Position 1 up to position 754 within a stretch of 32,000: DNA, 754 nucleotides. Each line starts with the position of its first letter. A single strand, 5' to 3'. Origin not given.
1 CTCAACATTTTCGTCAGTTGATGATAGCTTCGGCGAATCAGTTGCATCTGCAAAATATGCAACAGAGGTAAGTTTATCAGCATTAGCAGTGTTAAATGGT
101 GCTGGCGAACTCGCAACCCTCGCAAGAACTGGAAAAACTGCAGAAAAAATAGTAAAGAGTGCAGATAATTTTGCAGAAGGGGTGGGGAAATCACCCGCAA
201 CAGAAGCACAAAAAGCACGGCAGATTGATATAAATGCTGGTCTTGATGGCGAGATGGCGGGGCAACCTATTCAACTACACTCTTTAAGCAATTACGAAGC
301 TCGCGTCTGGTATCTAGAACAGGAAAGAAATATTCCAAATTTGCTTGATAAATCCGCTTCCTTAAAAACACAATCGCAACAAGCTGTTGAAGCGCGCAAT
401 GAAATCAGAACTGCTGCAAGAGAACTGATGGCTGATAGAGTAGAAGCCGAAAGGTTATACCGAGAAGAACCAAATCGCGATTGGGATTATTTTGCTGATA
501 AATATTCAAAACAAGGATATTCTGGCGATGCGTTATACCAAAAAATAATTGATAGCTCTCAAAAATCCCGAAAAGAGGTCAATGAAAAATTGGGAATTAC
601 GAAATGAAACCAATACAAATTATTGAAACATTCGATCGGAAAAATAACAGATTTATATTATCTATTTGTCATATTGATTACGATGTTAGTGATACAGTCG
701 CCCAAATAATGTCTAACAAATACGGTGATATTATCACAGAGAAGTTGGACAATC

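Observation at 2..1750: Polymorphic toxin 3' end with an immunity gene, followed by a silent orphan toxin-CT/immunity cassette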

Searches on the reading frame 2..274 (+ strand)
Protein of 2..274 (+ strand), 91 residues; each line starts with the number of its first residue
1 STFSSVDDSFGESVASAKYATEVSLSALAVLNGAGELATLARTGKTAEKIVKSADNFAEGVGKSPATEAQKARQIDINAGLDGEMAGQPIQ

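Call 46: search_protein_families(library=pfam, proteins=[window:2-274:+], max_evalue=10)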
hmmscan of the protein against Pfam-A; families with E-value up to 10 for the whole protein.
seq(91 aa): 0 families

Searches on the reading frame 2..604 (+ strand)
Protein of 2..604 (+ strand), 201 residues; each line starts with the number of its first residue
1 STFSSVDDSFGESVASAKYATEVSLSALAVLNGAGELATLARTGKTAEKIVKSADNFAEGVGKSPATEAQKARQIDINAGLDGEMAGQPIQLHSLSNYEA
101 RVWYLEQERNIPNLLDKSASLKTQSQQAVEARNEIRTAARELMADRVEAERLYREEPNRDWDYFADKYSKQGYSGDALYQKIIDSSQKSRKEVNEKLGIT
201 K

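Call 6: search_protein_families(library=pfam, proteins=[window:2-604:+], max_evalue=1)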
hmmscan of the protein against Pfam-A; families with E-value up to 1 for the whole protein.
seq(201 aa): 0 families

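Call 7: search_protein_families(library=ncbifam, proteins=[window:2-604:+], max_evalue=1)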
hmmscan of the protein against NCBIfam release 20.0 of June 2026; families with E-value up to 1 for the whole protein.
seq(201 aa): 0 families

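Call 11: find_homologous_proteins(query=window:2-604:+, max_evalue=0.01)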
Query seq(201 aa) (201 aa): 3 proteins with E <= 0.01 among 343 candidates.
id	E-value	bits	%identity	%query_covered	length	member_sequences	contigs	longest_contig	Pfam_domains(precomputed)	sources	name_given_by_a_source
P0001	8.2e-122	422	100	100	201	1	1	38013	-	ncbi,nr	ncbi:MAG: hypothetical protein IJ566_02525, partial [Cardiobacteriaceae bacterium]|nr:hypothetical p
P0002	2.1e-21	95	83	31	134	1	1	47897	-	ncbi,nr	ncbi:MAG: hypothetical protein J6M05_05975, partial [Cardiobacteriaceae bacterium]|nr:hypothetical p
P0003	1.6e-10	59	38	49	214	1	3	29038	PF15542.12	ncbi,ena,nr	ncbi:MAG: hypothetical protein IJ566_02355 [Cardiobacteriaceae bacterium]|nr:hypothetical protein [C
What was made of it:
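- Checked: Window base 1 is a contig end (call 11: NCBI 'partial' protein, identical start).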

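Call 13: find_encoding_contigs(protein=P0003, flank=10000, max_places=4)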
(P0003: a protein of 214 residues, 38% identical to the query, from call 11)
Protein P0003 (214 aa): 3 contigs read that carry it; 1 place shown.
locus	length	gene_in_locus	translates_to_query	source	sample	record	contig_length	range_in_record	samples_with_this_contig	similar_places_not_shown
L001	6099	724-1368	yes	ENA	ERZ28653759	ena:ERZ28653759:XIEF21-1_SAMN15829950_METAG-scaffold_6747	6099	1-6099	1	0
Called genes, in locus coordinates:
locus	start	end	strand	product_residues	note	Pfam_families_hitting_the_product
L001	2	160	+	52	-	?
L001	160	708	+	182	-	PF05076:SUFU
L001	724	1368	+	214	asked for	PF15542:Ntox50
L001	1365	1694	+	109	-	PF26541:MafI2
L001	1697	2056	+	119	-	-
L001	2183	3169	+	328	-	PF02562:PhoH, PF13245:AAA_19 (weak), PF13604:AAA_30 (weak)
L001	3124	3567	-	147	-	PF02367:TsaE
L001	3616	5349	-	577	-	PF02554:CstA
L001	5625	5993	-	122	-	PF00462:Glutaredoxin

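Call 14: find_encoding_contigs(protein=P0002, flank=10000, max_places=4)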
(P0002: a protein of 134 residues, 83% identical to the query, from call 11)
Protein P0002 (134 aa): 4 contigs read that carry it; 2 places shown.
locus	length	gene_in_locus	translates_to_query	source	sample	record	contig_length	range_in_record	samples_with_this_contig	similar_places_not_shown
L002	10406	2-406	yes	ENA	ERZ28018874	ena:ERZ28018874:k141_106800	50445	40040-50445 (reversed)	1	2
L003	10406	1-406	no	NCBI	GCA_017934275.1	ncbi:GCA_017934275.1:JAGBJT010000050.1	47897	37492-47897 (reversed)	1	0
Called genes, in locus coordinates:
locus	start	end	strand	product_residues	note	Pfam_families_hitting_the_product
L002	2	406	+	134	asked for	?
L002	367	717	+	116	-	-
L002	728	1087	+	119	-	PF15586:Imm8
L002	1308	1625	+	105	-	-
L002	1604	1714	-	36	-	-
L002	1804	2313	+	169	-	PF05598:DUF772 (weak)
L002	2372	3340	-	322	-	PF01073:3Beta_HSD, PF01370:Epimerase, PF02719:Polysacc_synt_2, PF04321:RmlD_sub_bind, PF07993:NAD_binding_4 (faint), PF16363:GDP_Man_Dehyd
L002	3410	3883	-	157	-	PF02590:SPOUT_MTase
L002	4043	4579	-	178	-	PF23310:TPR_27 (faint), PF08238:Sel1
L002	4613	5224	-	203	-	PF13432:TPR_16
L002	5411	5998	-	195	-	PF00691:OmpA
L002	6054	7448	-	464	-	PF04052:TolB_N, PF00930:DPPIV_N (weak), PF26549:Tricorn_N, PF23381:Beta-prop_IFT122_1st (weak), PF26550:Tricorn_2nd, PF26549:Tricorn_N, PF07676:PD40, PF26549:Tricorn_N, +3 more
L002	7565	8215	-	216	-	-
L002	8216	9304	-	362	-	PF01555:N6_N4_Mtase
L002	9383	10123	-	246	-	PF08238:Sel1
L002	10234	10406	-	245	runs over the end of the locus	PF02578:Cu-oxidase_4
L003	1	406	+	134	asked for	?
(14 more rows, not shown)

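Call 25: search_protein_representatives(protein=P0001)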
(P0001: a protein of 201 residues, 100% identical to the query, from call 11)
Query: 201 residues. Proteins with E-value up to 0.001 (for the whole library): 971; up to 1e-10: 444; up to 1e-30: 4. The best 150 are listed.
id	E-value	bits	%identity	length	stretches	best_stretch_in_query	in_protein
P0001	2.6e-122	421.5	100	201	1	1-201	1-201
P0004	2.7e-32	128.4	43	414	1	19-199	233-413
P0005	4.9e-32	127.5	48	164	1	44-199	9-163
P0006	9.7e-32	126.5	56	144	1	93-200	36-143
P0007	3.6e-30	121.5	50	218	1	51-199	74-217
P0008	4.5e-30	121.1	58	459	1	92-199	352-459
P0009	1.8e-29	119.2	49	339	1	69-199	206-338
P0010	2.0e-29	119.0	58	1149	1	93-199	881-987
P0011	5.1e-29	117.7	45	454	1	37-199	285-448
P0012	6.7e-29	117.3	56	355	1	92-199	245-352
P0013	6.9e-29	117.3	53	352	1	93-199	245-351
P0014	8.1e-29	117.0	54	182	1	90-199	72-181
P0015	2.6e-28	115.4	50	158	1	85-199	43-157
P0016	2.8e-28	115.3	51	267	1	90-199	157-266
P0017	2.9e-28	115.2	55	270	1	92-199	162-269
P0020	4.9e-28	114.5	52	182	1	93-199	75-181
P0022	5.8e-28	114.3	40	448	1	10-199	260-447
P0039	2.5e-26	108.9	40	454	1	16-199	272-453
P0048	6.0e-26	107.7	56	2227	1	94-201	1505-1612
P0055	1.5e-25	106.4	40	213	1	24-199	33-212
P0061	3.1e-25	105.4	40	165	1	42-199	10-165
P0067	6.5e-25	104.3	48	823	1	76-199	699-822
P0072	2.0e-24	102.7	39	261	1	8-198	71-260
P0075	2.5e-24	102.4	40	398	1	14-199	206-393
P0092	1.5e-23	99.9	35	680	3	92-199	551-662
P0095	2.4e-23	99.2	36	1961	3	118-199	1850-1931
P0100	5.1e-23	98.1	40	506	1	26-199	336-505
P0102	6.2e-23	97.9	34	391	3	113-199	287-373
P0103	6.9e-23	97.7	47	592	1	72-198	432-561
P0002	6.7e-22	94.5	80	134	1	2-66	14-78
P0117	6.7e-22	94.5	41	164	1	50-198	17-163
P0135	5.2e-21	91.6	49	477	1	93-200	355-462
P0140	8.8e-21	90.9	40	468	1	49-200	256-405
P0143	1.0e-20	90.6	48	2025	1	90-201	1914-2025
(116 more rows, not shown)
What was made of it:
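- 278..607 (+): CT1 toxin domain (about 107 aa, all-alpha) plus stop codon. phmmer found 971 cluster representatives, with the core at query aa 93-199 (call 25).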

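Call 26: search_protein_families(library=pfam, proteins=[P0004, P0022, P0039, P0011, P0075, P0100, P0010, P0048, P0143, P0067], max_evalue=0.01)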
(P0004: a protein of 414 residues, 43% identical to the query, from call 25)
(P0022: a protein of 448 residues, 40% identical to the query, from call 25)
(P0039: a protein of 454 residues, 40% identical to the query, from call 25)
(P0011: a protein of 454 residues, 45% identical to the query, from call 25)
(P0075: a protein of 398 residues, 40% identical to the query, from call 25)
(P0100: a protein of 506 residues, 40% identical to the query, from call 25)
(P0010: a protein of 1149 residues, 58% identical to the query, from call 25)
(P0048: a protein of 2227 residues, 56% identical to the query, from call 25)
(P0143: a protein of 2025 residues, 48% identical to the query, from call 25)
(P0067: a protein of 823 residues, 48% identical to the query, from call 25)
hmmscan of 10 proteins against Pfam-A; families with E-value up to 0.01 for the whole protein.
P0004 (414 aa): 0 families

P0022 (448 aa): 0 families

P0039 (454 aa): 0 families

P0011 (454 aa): 0 families

P0075 (398 aa): 0 families

P0100 (506 aa): 0 families

P0010 (1149 aa): 1 family
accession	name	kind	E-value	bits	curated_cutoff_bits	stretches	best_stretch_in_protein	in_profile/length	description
PF20117.4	DUF6507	-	0.0018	19.2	25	0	111-205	17-101/120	Family of unknown function (DUF6507)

P0048 (2227 aa): 1 family
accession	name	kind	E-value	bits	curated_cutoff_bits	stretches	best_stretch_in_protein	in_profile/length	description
PF21724.2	DUF6861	-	0.00039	20.4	28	1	887-940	43-95/194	Family of unknown function (DUF6861)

P0143 (2025 aa): 4 families
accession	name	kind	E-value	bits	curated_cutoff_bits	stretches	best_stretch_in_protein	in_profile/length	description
PF05860.19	TPS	-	9.4e-46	157.2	33.5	1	27-282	3-251/252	TPS secretion domain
PF04830.18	DUF637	-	1.5e-23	83.9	26.6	1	1594-1746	1-167/168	Possible hemagglutinin (DUF637)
PF13332.12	Fil_haemagg_2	-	4.1e-15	56.8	22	2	1291-1449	3-168/170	Hemagglutinin repeat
PF05594.20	Fil_haemagg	-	0.002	19.2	21.5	1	1094-1147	6-71/72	Haemagglutinin repeat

P0067 (823 aa): 2 families
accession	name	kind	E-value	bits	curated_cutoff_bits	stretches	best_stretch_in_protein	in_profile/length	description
PF05593.20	RHS_repeat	-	9.2e-24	83.7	22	2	43-79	1-37/38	RHS Repeat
PF22807.2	TrAA12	-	0.00079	18.3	30.9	1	81-219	315-434/463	TrAA12-like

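Call 56: search_protein_families(library=pfam, alignment_id=A3, max_evalue=0.001)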
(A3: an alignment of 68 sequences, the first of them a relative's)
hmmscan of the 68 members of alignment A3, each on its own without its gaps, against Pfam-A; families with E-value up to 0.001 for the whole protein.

A. member 1, P0004 (414 aa): 0 families

B. families by the number of members that match (of 68 scanned): 24 families
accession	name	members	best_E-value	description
PF05593.20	RHS_repeat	6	1.1e-43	RHS Repeat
PF04830.18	DUF637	3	1.5e-23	Possible hemagglutinin (DUF637)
PF14107.11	DUF4280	2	6.5e-15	Domain of unknown function (DUF4280)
PF05860.19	TPS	1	9.4e-46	TPS secretion domain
PF04740.18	LXG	1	9.4e-21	LXG domain of WXG superfamily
PF07591.16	PT-HINT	1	7.2e-20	Pretoxin HINT domain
PF06259.18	Abhydrolase_8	1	6e-16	Alpha/beta hydrolase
PF13332.12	Fil_haemagg_2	1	4.1e-15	Hemagglutinin repeat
PF00583.31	Acetyltransf_1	1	1.1e-14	Acetyltransferase (GNAT) family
PF13699.11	eCIS_core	1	6.3e-12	eCIS core domain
PF14890.11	Intein_splicing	1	2.6e-10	Intein splicing domain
PF14542.12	Acetyltransf_CG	1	1.8e-07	GCN5-related N-acetyl-transferase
PF13673.13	Acetyltransf_10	1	3.3e-07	Acetyltransferase (GNAT) domain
PF15644.12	Gln_amidase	1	6.6e-07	Papain fold toxin 1, glutamine deamidase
PF09793.14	AD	1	5.5e-06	Anticodon-binding domain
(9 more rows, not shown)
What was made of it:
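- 278..607 (+): It is fused to RHS, TPS/DUF637, DUF4280, LXG, PT-HINT, MuF and eCIS (calls 26, 56).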

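Call 74: search_protein_families(library=pfam, proteins=[P0092, P0095, P0102, P0103, P0140, P0135, P0010, P0048], max_evalue=0.01)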
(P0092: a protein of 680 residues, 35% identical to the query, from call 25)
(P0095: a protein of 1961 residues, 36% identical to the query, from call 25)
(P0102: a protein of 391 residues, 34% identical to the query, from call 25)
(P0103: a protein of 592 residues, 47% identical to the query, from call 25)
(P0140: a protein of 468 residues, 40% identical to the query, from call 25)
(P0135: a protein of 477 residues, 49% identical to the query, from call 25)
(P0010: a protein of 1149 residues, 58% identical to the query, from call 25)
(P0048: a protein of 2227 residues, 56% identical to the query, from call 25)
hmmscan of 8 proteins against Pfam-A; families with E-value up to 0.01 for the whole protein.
P0092 (680 aa): 0 families

P0095 (1961 aa): 9 families
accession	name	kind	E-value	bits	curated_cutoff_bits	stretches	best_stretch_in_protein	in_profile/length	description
PF06259.18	Abhydrolase_8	-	6e-16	59.1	20.5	1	7-172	14-172/178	Alpha/beta hydrolase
PF00583.31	Acetyltransf_1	-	1.1e-14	55.1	20.7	0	1195-1257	38-98/116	Acetyltransferase (GNAT) family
PF14542.12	Acetyltransf_CG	-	1.8e-07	31.6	30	0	1436-1490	9-58/80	GCN5-related N-acetyl-transferase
PF13673.13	Acetyltransf_10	-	3.3e-07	30.8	23.6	0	1223-1273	56-108/128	Acetyltransferase (GNAT) domain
PF15644.12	Gln_amidase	-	6.6e-07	30.8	24.1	0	750-807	57-112/114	Papain fold toxin 1, glutamine deamidase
PF09793.14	AD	-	5.5e-06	26.7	23.4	0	1280-1310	11-41/90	Anticodon-binding domain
PF13508.13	Acetyltransf_7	-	1.6e-05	25.6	27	0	1199-1257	12-67/84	Acetyltransferase (GNAT) domain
PF23209.2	IDM1_C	-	1.9e-05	25.2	33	0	1466-1508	67-109/140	Increased DNA methylation 1, C-terminal domain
PF22709.1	Mu_Gam-Sipho_Gp157-TOTE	-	0.0026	18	27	0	986-1014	25-59/63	Mu Gam/Sipho_Gp157-like domain of the TOTE conflict systems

P0102 (391 aa): 3 families
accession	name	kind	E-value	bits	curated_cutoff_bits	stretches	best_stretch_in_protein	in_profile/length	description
PF17944.6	Arg_decarbox_C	-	9.9e-06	26.4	23.3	0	176-207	16-48/51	Arginine decarboxylase C-terminal helical extension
PF02641.20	DUF190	-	0.0062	17.2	23.4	0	332-378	16-62/97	Uncharacterized ACR, COG1993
PF23153.1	Aip3p_Bud6_N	-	0.009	16.7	27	0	163-221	29-87/109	Aip3p/Bud6 N-terminal domain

P0103 (592 aa): 1 family
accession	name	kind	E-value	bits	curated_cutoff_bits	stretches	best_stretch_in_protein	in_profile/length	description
PF04740.18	LXG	-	9.4e-21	75.1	26.5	1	18-187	16-186/202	LXG domain of WXG superfamily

P0140 (468 aa): 0 families

P0135 (477 aa): 0 families

P0010 (1149 aa): 1 family
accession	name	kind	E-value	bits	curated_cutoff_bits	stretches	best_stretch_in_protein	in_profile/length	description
PF20117.4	DUF6507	-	0.0018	19.2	25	0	111-205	17-101/120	Family of unknown function (DUF6507)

P0048 (2227 aa): 1 family
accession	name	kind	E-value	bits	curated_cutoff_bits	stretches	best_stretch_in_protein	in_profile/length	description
PF21724.2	DUF6861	-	0.00039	20.4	28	1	887-940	43-95/194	Family of unknown function (DUF6861)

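Call 96: search_protein_families(library=ncbifam, proteins=[P0003], max_evalue=1)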
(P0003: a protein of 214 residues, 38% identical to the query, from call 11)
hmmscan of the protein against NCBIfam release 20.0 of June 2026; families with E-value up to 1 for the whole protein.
P0003 (214 aa): 1 family
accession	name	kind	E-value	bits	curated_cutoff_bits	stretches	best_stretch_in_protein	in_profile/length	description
NF005587.0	PRK07308.1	equivalog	0.1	12.8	138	1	56-93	90-127/147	flavodoxin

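Call 111: search_protein_families(library=pfam, proteins=[P0055, P0061, P0117, P0007, P0020, P0072], max_evalue=1)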
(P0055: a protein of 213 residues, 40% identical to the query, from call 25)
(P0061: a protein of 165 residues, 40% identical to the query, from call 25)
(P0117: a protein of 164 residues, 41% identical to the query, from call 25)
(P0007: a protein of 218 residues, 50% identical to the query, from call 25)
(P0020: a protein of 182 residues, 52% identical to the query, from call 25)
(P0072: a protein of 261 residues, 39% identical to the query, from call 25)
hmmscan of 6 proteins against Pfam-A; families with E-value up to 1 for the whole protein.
P0055 (213 aa): 1 family
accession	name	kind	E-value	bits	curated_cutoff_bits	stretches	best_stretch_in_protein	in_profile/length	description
PF04536.20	TPM_phosphatase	-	0.11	13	22.1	0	167-200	87-120/125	TPM domain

P0061 (165 aa): 0 families

P0117 (164 aa): 1 family
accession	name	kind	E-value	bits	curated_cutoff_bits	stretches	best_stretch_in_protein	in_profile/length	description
PF12472.13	DUF3693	-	0.14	12.2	21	1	118-139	9-31/60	Phage related protein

P0007 (218 aa): 1 family
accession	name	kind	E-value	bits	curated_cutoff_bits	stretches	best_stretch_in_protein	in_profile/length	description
PF16824.11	CBM_26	-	0.18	12.3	26.6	1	74-152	13-87/125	C-terminal carbohydrate-binding module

P0020 (182 aa): 2 families
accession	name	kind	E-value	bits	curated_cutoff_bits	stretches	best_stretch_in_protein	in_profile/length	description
PF17755.6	UvrA_DNA-bind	-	0.1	13.4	23.2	1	98-172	8-77/110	UvrA DNA-binding domain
PF00836.24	Stathmin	-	0.12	12.8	24.7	1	77-127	51-100/136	Stathmin family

P0072 (261 aa): 2 families
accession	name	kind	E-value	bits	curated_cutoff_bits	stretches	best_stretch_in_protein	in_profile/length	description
PF04888.17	SseC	-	0.071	13.1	30.2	1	86-128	148-189/312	Secretion system effector C (SseC) like family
PF09298.16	FAA_hydrolase_N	-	0.33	11.5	25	0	4-26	17-39/105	Fumarylacetoacetase N-terminal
